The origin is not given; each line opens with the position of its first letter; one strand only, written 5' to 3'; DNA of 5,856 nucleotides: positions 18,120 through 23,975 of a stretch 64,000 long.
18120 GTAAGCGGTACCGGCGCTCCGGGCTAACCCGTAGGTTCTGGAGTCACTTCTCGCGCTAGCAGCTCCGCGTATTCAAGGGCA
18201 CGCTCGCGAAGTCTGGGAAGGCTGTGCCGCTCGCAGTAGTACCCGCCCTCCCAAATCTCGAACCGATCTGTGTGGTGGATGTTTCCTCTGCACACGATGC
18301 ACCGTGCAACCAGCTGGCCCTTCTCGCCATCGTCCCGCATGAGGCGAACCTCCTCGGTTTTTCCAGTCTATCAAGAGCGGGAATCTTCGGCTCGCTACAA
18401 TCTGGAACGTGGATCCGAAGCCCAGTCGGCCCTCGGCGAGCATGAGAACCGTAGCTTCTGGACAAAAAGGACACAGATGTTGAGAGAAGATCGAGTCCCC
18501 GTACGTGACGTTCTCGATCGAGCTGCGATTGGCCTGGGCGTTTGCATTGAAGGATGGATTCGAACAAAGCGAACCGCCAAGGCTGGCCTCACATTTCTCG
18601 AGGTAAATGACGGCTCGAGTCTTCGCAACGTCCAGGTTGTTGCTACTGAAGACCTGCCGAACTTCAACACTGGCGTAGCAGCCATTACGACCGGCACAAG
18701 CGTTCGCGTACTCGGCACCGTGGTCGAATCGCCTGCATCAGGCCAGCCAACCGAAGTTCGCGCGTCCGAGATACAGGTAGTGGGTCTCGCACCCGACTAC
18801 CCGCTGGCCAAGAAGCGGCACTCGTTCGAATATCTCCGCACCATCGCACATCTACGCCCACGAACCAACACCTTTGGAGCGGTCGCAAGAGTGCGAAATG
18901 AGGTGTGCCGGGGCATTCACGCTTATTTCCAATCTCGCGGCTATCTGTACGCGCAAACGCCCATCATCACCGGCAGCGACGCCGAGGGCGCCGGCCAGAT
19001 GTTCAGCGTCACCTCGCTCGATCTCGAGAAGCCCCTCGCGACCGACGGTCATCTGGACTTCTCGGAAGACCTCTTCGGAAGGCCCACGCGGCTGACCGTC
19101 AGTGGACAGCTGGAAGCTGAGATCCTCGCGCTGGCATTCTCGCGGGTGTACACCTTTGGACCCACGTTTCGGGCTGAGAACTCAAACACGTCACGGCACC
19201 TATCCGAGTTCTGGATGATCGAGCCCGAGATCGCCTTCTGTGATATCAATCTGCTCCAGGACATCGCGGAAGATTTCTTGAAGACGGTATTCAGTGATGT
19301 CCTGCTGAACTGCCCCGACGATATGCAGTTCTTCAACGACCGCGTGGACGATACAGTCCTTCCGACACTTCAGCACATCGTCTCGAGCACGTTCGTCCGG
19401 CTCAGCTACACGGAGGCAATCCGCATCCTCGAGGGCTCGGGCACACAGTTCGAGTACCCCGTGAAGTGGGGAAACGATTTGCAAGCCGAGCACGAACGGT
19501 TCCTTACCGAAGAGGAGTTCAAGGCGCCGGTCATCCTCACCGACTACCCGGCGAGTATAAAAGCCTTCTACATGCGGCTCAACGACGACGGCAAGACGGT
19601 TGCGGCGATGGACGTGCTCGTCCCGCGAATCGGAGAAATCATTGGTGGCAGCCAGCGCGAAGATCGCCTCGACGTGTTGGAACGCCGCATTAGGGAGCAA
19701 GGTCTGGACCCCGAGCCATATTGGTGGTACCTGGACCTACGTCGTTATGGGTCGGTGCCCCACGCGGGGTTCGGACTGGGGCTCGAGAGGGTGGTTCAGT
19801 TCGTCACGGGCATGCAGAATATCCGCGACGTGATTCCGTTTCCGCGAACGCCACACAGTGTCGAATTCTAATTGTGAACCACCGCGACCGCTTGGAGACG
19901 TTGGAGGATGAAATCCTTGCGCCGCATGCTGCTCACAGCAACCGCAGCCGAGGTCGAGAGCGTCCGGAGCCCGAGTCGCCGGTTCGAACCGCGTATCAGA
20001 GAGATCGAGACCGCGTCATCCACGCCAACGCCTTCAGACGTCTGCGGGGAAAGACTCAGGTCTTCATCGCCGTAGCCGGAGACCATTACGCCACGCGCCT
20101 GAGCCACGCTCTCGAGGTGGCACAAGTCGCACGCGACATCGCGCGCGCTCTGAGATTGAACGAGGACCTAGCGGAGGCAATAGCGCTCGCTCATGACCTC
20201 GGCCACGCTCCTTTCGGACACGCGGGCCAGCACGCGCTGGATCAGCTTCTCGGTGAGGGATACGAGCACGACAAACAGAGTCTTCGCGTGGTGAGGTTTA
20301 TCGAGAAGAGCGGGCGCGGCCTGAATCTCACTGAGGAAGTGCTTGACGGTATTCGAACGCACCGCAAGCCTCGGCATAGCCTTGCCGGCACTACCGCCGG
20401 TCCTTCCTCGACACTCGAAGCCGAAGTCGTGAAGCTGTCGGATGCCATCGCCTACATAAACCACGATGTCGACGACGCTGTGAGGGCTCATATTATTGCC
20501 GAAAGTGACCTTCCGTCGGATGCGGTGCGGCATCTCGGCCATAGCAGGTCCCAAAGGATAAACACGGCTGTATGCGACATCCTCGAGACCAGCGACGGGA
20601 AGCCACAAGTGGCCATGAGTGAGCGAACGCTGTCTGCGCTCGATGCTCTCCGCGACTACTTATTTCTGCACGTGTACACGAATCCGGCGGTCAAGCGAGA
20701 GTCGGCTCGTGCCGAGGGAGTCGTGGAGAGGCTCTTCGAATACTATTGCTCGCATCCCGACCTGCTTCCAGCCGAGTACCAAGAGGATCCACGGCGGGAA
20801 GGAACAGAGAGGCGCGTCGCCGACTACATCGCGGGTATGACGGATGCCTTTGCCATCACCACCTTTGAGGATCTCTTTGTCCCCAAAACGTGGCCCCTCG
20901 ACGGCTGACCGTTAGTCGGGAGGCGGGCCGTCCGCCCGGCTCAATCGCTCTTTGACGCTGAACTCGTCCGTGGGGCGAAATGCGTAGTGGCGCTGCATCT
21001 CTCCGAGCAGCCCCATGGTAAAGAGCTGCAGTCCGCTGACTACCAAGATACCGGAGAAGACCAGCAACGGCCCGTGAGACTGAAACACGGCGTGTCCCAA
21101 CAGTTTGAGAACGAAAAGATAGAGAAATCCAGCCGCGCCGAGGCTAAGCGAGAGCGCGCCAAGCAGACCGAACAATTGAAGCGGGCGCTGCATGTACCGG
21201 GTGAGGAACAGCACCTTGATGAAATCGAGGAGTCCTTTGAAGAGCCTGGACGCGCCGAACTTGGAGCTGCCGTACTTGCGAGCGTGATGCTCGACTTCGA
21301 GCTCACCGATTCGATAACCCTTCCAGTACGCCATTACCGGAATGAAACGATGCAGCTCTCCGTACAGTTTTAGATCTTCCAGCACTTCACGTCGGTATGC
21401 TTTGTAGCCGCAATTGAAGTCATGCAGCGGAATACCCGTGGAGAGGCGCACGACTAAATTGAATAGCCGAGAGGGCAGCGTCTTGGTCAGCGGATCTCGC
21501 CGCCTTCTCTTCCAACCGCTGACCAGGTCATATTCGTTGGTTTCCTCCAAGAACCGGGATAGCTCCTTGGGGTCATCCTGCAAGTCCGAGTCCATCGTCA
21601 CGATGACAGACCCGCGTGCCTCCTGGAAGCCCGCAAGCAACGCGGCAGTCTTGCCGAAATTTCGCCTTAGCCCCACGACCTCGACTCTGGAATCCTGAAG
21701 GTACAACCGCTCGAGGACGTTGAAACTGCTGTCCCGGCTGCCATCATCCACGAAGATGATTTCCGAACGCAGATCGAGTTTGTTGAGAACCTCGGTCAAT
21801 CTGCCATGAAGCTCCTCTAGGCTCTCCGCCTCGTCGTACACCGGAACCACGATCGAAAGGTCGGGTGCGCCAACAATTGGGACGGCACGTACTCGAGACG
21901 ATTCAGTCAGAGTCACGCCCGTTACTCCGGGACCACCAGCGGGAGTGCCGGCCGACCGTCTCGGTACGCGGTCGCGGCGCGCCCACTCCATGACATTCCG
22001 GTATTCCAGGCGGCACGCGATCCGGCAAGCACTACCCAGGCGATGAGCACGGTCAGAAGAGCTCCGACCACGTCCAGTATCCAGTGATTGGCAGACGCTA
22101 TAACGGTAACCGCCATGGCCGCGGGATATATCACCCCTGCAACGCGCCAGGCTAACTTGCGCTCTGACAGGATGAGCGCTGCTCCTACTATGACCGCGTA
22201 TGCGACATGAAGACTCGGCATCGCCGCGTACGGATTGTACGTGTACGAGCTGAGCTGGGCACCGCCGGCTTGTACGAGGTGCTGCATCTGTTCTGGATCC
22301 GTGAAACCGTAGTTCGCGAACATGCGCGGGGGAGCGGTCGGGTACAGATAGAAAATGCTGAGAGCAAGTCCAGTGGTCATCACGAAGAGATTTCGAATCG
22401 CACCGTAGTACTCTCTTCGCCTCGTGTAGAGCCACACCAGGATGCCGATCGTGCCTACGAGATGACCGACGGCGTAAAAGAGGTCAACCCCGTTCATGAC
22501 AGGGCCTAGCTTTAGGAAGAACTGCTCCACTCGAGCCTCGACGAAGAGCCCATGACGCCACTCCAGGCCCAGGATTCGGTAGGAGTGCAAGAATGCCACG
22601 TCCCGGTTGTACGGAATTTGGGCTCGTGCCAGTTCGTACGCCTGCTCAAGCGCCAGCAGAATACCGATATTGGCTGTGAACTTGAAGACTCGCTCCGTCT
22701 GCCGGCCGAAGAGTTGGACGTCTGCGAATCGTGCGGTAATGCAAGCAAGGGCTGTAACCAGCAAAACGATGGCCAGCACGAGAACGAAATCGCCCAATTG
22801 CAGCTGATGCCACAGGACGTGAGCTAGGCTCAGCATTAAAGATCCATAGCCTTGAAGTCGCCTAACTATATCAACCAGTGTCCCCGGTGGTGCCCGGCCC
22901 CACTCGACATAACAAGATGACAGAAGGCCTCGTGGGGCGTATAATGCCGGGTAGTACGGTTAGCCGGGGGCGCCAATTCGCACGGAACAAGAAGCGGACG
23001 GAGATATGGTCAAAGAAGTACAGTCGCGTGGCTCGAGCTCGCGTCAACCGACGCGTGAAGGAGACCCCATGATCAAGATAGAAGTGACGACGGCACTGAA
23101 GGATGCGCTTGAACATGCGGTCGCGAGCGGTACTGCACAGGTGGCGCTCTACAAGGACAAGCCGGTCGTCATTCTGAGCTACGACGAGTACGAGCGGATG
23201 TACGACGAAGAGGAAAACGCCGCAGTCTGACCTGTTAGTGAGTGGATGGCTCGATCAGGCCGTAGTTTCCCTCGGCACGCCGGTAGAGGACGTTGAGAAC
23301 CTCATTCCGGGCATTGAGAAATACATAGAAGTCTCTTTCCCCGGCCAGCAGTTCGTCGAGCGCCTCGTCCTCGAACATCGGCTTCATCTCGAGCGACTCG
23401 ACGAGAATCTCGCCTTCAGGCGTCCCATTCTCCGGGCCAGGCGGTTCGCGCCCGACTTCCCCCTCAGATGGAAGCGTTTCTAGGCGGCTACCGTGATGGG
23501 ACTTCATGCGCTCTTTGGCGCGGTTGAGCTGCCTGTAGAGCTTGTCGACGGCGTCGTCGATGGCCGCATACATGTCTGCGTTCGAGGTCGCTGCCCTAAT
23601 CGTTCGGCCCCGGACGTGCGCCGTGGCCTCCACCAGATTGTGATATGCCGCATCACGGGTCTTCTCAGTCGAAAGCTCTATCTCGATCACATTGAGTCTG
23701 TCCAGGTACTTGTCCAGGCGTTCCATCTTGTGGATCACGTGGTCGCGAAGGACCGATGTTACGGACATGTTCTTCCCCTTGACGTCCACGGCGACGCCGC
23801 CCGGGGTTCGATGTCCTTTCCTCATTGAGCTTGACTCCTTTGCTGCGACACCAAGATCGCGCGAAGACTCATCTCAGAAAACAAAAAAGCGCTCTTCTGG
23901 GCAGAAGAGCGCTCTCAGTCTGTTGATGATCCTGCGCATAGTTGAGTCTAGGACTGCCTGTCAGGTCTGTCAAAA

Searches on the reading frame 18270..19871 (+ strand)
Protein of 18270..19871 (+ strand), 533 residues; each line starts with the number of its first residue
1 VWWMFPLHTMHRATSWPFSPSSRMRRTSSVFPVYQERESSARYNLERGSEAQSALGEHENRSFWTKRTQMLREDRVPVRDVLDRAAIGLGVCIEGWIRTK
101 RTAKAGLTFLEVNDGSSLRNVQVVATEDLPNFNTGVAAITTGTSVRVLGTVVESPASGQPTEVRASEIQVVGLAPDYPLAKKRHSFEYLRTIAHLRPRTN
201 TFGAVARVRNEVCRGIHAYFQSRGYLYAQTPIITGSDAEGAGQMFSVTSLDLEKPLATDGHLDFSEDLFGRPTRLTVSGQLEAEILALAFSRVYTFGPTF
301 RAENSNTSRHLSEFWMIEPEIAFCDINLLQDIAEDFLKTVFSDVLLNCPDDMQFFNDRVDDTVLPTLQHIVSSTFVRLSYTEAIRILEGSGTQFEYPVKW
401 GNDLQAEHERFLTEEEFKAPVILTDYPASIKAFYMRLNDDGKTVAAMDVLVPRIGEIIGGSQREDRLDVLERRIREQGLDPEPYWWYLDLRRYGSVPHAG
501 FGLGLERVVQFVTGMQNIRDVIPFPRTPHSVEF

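Call 28: search_protein_families(library=pfam, proteins=[window:18270-19871:+], max_evalue=0.00001)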
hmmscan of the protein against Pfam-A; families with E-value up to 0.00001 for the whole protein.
window:18270-19871:+ (533 aa): 2 families
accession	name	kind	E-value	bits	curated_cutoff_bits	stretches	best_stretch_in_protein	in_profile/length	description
PF00152.25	tRNA-synt_2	-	1.1e-65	222.2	25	1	194-527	10-307/308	tRNA synthetases class II (D, K and N)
PF01336.31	tRNA_anti-codon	-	7.7e-09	35.8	27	1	91-171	1-75/75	OB-fold nucleic acid binding domain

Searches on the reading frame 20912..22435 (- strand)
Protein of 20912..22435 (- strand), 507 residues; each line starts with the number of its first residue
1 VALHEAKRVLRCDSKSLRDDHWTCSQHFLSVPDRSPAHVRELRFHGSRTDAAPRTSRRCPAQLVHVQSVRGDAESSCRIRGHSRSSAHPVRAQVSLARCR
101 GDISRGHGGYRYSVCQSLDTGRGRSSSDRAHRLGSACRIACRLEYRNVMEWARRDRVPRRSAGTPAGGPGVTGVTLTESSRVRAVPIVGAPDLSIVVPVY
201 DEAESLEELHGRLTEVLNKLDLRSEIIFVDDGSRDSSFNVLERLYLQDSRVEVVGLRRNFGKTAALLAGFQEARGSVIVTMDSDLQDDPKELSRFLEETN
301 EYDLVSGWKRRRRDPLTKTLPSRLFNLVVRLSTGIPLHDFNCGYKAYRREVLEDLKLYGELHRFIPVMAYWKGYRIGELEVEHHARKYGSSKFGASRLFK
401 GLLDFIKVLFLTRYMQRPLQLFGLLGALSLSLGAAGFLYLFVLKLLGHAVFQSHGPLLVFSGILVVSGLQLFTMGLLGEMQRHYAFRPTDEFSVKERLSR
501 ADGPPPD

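Call 28: search_protein_families(library=pfam, proteins=[window:20912-22435:-], max_evalue=0.00001)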
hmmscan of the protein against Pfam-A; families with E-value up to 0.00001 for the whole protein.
window:20912-22435:- (507 aa): 1 family
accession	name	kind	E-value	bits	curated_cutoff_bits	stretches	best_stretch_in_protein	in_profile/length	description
PF00535.33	Glycos_transf_2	-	1.1e-28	100.7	23.3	1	194-355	1-167/168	Glycosyl transferase family 2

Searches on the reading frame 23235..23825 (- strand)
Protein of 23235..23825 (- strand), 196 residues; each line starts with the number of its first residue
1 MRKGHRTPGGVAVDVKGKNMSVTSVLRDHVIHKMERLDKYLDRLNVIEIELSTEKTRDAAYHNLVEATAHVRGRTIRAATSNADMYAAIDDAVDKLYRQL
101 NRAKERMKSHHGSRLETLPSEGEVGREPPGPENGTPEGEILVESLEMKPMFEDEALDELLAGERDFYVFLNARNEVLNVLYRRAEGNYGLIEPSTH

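Call 28: search_protein_families(library=pfam, proteins=[window:23235-23825:-], max_evalue=0.00001)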
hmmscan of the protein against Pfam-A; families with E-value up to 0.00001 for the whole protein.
window:23235-23825:- (196 aa): 2 families
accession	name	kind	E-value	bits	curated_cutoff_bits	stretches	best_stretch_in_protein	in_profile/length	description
PF02482.25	Ribosomal_S30AE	-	1.6e-21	77.3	23.7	1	13-108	1-88/88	Sigma 54 modulation protein / S30EA ribosomal protein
PF16321.10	Ribosom_S30AE_C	-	2e-14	53.4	25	1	143-190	10-57/57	Sigma 54 modulation/S30EA ribosomal protein C terminus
